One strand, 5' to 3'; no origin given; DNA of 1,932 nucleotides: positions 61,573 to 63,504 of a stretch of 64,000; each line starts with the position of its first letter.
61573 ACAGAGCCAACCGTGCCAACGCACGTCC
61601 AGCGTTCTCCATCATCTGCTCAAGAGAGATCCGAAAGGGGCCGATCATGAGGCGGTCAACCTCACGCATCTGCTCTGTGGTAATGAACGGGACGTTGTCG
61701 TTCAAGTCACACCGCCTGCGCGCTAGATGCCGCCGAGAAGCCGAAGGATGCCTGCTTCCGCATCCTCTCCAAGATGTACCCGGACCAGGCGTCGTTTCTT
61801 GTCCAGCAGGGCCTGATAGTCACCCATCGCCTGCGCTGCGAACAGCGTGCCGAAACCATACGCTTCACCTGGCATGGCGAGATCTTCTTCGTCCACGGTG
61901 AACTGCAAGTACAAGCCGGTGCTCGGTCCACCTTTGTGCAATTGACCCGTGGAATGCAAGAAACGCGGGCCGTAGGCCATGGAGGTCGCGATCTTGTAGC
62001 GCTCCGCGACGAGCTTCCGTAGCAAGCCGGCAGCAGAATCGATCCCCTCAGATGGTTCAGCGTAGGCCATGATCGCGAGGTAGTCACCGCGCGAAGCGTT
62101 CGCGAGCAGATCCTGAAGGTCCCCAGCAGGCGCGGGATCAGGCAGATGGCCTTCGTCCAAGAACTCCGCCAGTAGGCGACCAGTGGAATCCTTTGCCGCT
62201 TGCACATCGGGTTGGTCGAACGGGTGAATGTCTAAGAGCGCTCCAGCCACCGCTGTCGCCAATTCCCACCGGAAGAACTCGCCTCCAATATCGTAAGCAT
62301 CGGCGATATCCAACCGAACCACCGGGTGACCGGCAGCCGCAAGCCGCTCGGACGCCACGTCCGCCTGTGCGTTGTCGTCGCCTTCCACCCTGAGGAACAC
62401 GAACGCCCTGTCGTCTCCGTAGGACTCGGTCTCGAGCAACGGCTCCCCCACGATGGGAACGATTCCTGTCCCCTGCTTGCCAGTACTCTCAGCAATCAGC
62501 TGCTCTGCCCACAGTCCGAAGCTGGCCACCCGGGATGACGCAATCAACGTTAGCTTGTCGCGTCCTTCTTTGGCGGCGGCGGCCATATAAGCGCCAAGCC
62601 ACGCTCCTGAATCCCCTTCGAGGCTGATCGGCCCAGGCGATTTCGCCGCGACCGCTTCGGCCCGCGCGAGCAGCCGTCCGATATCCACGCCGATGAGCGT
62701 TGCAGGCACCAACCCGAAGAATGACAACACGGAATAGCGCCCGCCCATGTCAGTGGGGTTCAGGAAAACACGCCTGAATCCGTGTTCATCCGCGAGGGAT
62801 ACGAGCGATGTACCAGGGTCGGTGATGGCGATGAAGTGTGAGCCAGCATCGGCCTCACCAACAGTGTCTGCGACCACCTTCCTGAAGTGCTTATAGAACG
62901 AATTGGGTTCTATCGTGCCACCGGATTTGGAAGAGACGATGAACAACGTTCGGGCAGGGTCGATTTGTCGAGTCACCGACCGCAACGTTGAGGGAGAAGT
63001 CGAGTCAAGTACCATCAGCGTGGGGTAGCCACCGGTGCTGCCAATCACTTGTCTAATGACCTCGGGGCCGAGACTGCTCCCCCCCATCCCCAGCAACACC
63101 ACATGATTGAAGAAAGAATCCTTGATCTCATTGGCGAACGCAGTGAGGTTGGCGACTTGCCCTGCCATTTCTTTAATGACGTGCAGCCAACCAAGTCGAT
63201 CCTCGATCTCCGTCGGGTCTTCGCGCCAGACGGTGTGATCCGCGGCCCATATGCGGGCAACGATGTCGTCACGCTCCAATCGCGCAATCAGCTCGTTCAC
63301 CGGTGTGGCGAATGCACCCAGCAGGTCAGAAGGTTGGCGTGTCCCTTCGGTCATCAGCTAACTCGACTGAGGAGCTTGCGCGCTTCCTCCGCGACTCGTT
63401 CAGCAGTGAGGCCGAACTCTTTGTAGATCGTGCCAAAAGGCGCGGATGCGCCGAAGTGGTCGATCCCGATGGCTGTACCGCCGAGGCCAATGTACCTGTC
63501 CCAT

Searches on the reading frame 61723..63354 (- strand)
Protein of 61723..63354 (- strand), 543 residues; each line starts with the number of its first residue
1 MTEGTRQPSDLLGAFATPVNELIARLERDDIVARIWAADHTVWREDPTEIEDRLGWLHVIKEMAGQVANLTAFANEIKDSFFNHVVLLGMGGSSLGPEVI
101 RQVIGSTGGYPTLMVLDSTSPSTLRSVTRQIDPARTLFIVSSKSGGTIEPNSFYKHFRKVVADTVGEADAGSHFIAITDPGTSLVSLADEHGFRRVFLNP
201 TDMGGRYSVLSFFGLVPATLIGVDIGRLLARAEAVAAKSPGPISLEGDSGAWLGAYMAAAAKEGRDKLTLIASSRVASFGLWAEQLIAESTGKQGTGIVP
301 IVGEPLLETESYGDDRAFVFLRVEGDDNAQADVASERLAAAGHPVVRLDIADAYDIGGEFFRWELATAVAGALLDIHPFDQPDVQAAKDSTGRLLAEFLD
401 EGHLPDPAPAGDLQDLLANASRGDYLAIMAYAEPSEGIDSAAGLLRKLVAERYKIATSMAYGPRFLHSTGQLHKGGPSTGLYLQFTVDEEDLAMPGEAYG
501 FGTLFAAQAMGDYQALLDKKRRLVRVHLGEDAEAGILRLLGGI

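Call 69: search_protein_families(library=pfam, proteins=[window:61723-63354:-], max_evalue=0.01)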
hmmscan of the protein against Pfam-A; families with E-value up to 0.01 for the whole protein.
window:61723-63354:- (543 aa): 1 family
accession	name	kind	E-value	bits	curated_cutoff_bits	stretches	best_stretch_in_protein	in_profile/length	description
PF00342.24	PGI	-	4.4e-14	52.4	22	1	82-234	96-248/486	Phosphoglucose isomerase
